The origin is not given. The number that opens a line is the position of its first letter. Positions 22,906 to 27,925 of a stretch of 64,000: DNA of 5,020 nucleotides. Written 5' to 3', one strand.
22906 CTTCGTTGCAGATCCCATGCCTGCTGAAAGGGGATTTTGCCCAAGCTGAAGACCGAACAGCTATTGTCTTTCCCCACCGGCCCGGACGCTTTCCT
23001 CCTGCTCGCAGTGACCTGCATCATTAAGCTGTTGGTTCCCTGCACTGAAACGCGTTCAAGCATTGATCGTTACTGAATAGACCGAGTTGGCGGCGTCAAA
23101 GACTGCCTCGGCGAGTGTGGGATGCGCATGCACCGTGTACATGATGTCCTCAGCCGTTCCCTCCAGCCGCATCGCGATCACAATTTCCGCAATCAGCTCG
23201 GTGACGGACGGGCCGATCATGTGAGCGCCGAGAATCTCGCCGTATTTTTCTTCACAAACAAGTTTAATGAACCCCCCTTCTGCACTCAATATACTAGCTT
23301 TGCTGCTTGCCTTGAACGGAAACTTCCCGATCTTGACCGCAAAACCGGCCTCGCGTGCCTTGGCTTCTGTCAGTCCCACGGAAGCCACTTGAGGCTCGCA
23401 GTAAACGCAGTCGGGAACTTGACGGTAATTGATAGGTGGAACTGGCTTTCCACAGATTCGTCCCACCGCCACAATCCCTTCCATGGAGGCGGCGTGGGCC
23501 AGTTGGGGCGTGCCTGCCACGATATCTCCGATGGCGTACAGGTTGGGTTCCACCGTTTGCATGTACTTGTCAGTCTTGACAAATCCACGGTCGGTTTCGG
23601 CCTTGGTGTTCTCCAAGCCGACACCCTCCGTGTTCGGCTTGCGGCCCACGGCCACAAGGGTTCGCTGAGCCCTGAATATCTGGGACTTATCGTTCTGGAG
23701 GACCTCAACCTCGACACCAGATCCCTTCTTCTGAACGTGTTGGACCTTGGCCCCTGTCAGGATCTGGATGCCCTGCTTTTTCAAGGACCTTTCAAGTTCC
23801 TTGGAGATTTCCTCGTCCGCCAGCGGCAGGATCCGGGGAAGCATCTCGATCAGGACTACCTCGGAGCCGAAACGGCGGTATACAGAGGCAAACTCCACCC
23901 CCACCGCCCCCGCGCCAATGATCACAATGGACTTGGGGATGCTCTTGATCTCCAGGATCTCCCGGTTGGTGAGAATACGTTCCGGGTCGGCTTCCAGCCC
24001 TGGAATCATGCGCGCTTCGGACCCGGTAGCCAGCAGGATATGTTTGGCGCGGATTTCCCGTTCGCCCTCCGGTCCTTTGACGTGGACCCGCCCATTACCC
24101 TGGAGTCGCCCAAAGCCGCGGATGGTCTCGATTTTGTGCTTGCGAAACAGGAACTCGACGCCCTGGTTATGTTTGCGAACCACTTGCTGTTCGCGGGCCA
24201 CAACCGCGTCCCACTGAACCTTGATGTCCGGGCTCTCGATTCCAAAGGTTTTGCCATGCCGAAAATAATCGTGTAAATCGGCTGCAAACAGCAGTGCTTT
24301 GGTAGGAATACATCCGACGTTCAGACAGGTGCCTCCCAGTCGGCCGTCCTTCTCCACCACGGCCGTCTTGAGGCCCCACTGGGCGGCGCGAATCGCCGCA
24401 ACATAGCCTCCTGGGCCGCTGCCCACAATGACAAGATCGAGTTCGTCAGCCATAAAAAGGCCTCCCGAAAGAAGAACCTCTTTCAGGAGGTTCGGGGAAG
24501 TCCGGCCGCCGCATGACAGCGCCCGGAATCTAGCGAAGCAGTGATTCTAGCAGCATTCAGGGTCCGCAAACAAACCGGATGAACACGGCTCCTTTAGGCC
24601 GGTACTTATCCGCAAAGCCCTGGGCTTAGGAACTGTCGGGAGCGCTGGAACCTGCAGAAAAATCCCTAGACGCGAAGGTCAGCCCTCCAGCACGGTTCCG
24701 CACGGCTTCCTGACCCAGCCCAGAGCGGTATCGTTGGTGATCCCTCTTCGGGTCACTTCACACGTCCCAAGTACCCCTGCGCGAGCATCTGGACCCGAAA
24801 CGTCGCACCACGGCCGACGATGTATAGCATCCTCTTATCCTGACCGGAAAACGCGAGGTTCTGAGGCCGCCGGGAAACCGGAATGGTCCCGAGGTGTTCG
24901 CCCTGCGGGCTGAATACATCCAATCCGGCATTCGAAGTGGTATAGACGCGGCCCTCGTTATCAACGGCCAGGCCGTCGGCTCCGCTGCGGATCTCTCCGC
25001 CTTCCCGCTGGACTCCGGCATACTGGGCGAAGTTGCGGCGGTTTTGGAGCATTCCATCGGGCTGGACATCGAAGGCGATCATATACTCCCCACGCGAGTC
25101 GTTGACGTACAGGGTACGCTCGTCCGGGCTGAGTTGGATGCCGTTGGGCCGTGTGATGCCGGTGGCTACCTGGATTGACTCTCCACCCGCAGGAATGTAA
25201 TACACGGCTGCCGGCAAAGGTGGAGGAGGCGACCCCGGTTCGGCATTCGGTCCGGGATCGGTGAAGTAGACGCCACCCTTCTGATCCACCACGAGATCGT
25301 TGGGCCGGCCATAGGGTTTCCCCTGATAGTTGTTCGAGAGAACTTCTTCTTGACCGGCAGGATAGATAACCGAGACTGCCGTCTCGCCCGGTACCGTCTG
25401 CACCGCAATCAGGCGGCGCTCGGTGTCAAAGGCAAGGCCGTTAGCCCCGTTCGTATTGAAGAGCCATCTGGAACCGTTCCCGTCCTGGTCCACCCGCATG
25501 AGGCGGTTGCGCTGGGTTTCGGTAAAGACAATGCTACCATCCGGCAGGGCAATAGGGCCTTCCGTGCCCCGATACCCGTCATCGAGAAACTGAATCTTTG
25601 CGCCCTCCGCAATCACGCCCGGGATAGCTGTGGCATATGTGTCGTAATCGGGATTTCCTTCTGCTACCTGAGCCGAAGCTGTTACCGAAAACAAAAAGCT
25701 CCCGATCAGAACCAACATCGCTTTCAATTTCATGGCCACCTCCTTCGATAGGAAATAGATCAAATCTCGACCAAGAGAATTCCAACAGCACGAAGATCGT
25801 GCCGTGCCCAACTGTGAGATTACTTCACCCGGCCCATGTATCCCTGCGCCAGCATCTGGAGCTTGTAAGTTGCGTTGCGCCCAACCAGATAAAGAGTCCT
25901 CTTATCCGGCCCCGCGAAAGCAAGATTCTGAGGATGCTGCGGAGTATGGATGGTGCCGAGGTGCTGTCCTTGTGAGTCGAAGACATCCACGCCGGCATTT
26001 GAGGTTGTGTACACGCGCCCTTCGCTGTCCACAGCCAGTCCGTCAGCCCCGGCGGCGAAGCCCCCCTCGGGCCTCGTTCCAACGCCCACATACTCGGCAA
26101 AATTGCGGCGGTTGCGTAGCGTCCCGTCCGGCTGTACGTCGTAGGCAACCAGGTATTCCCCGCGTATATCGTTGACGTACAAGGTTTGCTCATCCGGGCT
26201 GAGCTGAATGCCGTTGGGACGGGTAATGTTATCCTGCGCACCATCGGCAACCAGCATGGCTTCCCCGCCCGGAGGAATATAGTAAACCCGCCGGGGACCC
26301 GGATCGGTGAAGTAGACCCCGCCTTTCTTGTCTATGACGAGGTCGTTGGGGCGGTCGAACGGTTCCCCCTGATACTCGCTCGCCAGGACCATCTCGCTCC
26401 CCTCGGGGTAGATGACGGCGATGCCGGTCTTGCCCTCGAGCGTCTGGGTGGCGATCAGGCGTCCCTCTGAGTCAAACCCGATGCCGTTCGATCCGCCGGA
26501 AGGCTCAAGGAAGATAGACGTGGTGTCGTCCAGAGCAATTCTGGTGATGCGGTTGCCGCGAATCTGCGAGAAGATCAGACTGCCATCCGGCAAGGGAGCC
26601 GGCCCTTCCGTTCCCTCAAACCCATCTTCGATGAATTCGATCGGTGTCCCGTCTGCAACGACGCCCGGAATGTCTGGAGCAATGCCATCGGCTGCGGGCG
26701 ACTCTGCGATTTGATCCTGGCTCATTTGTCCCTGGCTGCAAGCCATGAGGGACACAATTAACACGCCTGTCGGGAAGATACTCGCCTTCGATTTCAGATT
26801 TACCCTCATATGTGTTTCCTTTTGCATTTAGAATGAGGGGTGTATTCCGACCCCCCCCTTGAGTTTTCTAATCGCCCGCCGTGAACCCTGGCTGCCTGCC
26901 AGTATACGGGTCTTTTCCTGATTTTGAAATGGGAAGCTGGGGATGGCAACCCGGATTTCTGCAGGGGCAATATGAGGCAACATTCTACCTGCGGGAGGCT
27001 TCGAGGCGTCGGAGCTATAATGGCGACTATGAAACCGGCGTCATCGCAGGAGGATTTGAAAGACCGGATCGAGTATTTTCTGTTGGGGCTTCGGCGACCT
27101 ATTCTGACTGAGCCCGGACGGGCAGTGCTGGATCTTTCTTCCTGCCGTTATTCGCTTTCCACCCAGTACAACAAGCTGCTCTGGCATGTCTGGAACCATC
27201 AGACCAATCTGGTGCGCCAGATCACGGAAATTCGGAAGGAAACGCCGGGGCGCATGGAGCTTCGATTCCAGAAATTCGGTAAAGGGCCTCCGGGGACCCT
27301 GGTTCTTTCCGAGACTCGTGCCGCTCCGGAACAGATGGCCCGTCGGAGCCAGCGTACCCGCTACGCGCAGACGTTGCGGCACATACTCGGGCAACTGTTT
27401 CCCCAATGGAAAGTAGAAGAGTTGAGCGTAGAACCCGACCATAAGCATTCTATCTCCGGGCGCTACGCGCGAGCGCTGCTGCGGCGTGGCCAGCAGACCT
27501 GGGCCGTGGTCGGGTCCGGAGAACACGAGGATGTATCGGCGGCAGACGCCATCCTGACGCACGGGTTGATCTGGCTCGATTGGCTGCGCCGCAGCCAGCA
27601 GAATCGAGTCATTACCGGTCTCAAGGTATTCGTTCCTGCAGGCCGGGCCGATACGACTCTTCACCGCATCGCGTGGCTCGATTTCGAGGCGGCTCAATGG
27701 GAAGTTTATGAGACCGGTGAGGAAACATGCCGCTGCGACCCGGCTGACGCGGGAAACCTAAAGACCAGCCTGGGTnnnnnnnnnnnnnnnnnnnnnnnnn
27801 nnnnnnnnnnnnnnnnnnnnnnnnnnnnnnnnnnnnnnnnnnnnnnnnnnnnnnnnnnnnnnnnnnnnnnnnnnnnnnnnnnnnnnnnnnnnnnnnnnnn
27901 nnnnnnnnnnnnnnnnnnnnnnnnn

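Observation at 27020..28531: Orphan ~500-aa protein ending in a PD-(D/E)xK nuclease motif (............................), with an upstream degenerate copy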

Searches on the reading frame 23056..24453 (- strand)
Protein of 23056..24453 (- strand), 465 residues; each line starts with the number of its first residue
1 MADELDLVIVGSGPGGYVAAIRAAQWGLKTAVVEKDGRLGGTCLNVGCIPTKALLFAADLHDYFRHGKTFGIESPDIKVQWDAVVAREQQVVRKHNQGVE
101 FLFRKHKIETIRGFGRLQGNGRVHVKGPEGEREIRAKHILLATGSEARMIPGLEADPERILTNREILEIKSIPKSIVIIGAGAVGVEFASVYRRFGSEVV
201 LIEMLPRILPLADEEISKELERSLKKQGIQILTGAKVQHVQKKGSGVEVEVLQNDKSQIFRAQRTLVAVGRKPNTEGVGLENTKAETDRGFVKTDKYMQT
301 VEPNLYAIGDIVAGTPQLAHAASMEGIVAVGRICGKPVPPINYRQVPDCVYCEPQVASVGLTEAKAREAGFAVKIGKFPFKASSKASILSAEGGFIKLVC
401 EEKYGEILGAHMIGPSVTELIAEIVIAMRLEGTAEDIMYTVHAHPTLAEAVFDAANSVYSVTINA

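Call 21: search_protein_families(library=pfam, proteins=[window:23056-24453:-], max_evalue=0.001)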
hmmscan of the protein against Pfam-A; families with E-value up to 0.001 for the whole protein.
window:23056-24453:- (465 aa): 14 families
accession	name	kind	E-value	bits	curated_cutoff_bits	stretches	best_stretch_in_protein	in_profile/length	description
PF07992.20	Pyr_redox_2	-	2.4e-74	250.8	26.1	1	6-326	2-291/291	Pyridine nucleotide-disulphide oxidoreductase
PF02852.28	Pyr_redox_dim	-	4.1e-38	130.4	25.3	1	346-453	1-108/110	Pyridine nucleotide-disulphide oxidoreductase, dimerisation domain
PF00070.33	Pyr_redox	-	7e-25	87.8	22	1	175-250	1-78/82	Pyridine nucleotide-disulphide oxidoreductase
PF13738.12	Pyr_redox_3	-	1.5e-12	47.8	30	1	8-309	1-305/305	Pyridine nucleotide-disulphide oxidoreductase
PF12831.13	FAD_oxidored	-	3.2e-11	43.6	27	1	6-46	1-41/416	FAD dependent oxidoreductase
PF03486.20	HI0933_like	-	8.1e-10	39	50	0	6-40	2-36/244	HI0933-like protein Rossmann domain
PF13450.12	NAD_binding_8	-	8.7e-10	39.2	21.9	1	9-44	1-36/68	NAD(P)-binding Rossmann-like domain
PF00890.30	FAD_binding_2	-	2.6e-08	33.9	20.4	1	6-42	1-37/414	FAD binding domain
PF01266.30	DAO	-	4.8e-06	26.8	27.9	0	6-42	1-38/353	FAD dependent oxidoreductase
PF13434.12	Lys_Orn_oxgnase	-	9.4e-06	25.4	21.3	1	122-207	133-224/339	L-lysine 6-monooxygenase/L-ornithine 5-monooxygenase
PF01134.28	GIDA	-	1.1e-05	25.2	22.1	1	6-64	1-56/391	Glucose inhibited division protein A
PF01946.23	Thi4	-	2.6e-05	24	26.2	0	4-45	17-59/235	Thi4 family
PF02737.24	3HCDH_N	-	0.00021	21.7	22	1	176-234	2-57/180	3-hydroxyacyl-CoA dehydrogenase, NAD binding domain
PF01494.25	FAD_binding_3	-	0.00028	20.6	22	0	5-36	2-33/349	FAD binding domain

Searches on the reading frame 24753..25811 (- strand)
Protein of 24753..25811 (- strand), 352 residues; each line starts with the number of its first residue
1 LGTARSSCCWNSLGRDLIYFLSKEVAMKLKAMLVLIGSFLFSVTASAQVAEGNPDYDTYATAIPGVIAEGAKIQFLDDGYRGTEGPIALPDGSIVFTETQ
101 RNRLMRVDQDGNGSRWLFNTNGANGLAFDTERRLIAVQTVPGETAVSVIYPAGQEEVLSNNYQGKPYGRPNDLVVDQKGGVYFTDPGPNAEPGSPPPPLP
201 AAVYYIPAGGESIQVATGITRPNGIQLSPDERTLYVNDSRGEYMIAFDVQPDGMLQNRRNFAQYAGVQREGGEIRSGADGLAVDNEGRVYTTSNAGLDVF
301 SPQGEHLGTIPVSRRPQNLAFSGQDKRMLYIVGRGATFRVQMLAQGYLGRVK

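Call 21: search_protein_families(library=pfam, proteins=[window:24753-25811:-], max_evalue=0.001)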
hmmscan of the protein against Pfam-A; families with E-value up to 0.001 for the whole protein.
window:24753-25811:- (352 aa): 2 families
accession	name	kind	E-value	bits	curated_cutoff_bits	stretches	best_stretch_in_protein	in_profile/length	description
PF08450.18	SGL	-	1.6e-38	133.2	26.3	1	83-332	2-243/246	SMP-30/Gluconolactonase/LRE-like region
PF01731.26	Arylesterase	-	3.2e-06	27.7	21.3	1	202-247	38-81/86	Arylesterase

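Call 80: search_protein_families(library=padloc, proteins=[window:24753-25811:-], max_evalue=0.001)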
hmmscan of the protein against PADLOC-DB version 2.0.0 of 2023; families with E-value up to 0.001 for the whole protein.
window:24753-25811:- (352 aa): 0 families

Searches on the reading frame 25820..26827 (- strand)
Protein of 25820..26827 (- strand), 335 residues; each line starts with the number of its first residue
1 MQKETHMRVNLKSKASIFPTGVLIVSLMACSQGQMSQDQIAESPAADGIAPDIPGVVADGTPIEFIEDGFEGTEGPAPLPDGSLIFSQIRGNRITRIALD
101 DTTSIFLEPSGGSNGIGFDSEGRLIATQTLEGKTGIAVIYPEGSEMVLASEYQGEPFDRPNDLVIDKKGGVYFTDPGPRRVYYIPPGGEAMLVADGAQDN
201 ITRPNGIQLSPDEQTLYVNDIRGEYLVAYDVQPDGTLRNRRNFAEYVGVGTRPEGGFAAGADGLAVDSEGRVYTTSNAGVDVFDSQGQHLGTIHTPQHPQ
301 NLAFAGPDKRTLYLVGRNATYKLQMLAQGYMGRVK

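Call 21: search_protein_families(library=pfam, proteins=[window:25820-26827:-], max_evalue=0.001)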
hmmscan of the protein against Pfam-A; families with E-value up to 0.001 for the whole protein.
window:25820-26827:- (335 aa): 2 families
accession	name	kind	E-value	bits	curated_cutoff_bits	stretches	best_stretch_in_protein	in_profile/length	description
PF08450.18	SGL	-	5.7e-36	124.8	26.3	1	74-314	3-242/246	SMP-30/Gluconolactonase/LRE-like region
PF24684.1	Vgb_lyase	-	4.5e-05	22.8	50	1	80-215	148-278/290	Virginiamycin B lyase family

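Call 80: search_protein_families(library=padloc, proteins=[window:25820-26827:-], max_evalue=0.001)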
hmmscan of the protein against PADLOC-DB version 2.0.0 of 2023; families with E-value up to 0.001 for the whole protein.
window:25820-26827:- (335 aa): 0 families

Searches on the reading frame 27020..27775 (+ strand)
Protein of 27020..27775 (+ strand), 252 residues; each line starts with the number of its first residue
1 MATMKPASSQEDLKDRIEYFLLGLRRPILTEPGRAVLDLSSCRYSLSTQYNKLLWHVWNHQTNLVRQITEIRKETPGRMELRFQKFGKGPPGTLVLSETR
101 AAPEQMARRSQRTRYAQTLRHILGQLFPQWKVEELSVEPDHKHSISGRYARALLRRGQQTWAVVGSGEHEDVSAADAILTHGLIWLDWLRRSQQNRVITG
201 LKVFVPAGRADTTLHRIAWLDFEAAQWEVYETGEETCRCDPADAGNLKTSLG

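Call 45: predict_structure(alignment_id=A2)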
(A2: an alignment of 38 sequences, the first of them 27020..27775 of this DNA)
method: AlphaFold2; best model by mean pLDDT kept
length: 252 residues; sequences in the alignment: 38
mean_pLDDT: 87.7   pTM: 0.69
mean pLDDT of the five models: 87.7, 87.1, 86.9, 84.6, 83.1
residues with pLDDT >= 90: 152; 70-90: 80; 50-70: 10; < 50: 10
segments of 3 or more residues with pLDDT < 50: 1-6, 249-252
pLDDT, mean of each block of 10 residues (from residue 1): 54 94 92 85 93 93 91 94 85 90 75 91 97 91 85 95 93 89 95 91 95 90 92 92 60 40
secondary structure, 60 per line:
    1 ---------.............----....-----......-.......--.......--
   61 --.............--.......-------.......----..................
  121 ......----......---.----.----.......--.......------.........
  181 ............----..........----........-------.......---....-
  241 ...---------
elements in order: H10-22 E27-30 E36-38 E43-49 E52-58 E63-75 E78-84 E92-98 H103-126 E131-136 E150-156 E159-165 H172-192 E197-206 H211-218 E226-232 E236-239
